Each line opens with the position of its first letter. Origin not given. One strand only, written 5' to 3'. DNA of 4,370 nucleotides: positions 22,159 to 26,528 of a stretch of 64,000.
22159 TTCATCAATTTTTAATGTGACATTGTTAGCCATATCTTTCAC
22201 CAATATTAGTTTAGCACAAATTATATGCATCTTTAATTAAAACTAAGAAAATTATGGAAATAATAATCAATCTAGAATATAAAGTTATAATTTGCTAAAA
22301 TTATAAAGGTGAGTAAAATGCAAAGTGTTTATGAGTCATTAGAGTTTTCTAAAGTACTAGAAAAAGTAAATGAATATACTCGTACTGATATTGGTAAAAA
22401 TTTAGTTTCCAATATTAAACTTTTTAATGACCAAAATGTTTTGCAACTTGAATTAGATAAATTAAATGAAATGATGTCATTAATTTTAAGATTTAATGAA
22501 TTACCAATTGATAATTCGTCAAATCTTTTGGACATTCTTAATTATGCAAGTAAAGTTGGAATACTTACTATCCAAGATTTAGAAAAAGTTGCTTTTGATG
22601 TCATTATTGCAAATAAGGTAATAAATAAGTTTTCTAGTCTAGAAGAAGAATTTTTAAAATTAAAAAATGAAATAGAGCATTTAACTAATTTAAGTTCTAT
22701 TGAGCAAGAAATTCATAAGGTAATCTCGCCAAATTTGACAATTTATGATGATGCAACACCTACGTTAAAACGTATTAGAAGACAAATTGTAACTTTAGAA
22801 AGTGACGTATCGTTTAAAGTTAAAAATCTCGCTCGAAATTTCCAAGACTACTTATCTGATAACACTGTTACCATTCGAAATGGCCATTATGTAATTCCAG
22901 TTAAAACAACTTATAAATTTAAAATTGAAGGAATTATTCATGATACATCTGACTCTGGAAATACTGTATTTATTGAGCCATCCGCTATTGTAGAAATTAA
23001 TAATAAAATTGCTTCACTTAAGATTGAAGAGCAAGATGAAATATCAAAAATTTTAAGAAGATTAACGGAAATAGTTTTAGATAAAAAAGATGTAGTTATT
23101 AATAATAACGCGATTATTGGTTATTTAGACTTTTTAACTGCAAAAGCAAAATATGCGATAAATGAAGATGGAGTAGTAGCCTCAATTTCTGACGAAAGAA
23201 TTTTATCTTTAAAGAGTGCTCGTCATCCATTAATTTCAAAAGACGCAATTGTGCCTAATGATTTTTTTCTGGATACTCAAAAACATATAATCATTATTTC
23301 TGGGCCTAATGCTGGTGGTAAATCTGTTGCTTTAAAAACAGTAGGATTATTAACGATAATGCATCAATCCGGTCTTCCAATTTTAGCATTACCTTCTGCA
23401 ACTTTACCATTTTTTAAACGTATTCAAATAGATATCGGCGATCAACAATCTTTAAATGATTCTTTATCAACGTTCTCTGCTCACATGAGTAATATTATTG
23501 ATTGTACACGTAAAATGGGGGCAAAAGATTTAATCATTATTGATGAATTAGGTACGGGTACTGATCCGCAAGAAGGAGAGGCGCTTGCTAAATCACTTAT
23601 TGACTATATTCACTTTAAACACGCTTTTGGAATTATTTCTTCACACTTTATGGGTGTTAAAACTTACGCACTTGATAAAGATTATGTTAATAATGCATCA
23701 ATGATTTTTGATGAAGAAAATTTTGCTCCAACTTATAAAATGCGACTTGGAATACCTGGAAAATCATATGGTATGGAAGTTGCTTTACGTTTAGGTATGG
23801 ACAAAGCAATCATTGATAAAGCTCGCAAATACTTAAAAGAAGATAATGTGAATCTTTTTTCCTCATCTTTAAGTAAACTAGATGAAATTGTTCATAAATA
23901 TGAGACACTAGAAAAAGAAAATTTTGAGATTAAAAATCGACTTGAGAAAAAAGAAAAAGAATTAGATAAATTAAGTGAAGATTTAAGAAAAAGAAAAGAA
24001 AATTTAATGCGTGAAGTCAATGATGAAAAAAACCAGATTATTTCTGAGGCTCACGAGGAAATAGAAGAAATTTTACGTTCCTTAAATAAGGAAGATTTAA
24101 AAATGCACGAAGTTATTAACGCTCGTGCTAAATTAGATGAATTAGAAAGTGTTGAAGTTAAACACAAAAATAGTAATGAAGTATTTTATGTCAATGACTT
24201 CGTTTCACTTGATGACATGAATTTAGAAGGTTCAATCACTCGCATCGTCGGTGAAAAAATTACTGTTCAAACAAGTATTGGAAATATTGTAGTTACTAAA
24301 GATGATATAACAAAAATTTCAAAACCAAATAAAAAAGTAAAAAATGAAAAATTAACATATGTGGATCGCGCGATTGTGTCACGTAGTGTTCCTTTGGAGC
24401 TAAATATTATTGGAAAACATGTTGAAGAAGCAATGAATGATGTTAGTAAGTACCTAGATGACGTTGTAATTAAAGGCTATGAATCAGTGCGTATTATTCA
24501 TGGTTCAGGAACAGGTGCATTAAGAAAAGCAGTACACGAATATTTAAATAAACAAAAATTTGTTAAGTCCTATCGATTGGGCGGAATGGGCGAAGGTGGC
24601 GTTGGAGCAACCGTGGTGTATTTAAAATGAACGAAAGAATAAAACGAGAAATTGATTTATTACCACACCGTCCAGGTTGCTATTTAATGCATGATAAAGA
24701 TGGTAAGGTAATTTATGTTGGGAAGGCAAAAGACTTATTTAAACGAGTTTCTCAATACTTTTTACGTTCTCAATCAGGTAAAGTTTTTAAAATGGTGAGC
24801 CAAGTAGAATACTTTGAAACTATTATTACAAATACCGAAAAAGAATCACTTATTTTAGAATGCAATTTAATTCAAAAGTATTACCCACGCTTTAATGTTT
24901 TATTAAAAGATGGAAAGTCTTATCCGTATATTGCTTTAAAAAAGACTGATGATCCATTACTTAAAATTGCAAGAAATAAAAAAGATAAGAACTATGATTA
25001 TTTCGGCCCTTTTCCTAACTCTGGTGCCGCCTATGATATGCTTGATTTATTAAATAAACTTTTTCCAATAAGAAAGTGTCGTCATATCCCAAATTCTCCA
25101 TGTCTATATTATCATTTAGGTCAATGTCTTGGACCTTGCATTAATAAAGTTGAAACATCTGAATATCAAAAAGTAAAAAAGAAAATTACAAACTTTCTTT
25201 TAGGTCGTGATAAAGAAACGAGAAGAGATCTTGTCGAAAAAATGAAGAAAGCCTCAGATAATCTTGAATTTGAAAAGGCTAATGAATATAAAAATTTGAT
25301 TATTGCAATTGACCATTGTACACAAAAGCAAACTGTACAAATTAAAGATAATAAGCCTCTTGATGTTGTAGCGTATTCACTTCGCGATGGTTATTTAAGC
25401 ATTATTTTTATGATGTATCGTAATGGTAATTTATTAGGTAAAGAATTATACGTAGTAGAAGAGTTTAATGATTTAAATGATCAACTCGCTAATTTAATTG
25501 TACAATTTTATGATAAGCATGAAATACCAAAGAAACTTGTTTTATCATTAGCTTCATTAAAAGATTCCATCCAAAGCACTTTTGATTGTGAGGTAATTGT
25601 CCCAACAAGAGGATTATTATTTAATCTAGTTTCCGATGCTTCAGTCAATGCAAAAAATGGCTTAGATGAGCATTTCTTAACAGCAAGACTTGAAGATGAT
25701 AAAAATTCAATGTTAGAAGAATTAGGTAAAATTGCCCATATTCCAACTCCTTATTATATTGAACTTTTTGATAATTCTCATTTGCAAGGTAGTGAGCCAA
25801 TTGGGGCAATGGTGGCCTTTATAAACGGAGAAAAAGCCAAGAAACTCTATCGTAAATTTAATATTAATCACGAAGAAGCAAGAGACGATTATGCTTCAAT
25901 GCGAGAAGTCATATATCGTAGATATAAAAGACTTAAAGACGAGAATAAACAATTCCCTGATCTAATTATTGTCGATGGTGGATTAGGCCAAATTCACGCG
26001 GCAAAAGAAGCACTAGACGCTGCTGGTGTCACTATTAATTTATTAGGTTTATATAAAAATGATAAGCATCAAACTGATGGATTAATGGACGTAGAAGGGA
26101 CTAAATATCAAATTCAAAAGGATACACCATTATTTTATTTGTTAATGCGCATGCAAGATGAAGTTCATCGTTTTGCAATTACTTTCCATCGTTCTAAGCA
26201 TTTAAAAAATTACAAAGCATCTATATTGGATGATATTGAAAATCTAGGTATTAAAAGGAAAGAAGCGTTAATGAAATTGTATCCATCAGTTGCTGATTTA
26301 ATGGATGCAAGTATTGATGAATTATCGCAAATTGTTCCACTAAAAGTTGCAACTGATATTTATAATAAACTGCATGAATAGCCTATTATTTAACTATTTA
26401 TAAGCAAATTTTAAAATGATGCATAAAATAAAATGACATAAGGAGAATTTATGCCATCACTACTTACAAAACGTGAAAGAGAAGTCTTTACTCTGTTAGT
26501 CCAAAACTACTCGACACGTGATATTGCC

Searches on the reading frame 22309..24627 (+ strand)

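Call 38: search_protein_families(library=pfam, proteins=[window:22309-24627:+], max_evalue=0.00001)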
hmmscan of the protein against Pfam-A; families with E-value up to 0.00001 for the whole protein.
window:22309-24627:+ (773 aa): 2 families
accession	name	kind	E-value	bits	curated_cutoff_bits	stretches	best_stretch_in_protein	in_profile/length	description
PF00488.27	MutS_V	-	1.5e-30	107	30.2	1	328-510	1-185/188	MutS domain V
PF01713.27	Smr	-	5.1e-23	81.5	25.7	1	698-773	1-77/77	Smr domain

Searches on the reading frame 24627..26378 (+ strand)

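Call 38: search_protein_families(library=pfam, proteins=[window:24627-26378:+], max_evalue=0.00001)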
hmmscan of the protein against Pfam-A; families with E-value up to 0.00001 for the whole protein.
window:24627-26378:+ (584 aa): 4 families
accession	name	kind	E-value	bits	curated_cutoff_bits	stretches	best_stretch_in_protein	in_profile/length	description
PF08459.17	UvrC_RNaseH_dom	-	2e-52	177.7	22.3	1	371-518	5-159/159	UvrC RNAse H endonuclease domain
PF22920.2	UvrC_RNaseH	-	9e-14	51.8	24.3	1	245-349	2-116/116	UvrC Ribonuclease H-like domain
PF01541.30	GIY-YIG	-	2.3e-08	34.6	22.6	1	16-87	2-74/78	GIY-YIG catalytic domain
PF02151.25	UVR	-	1.8e-07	31.1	21.5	1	200-228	5-33/36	UvrB/uvrC motif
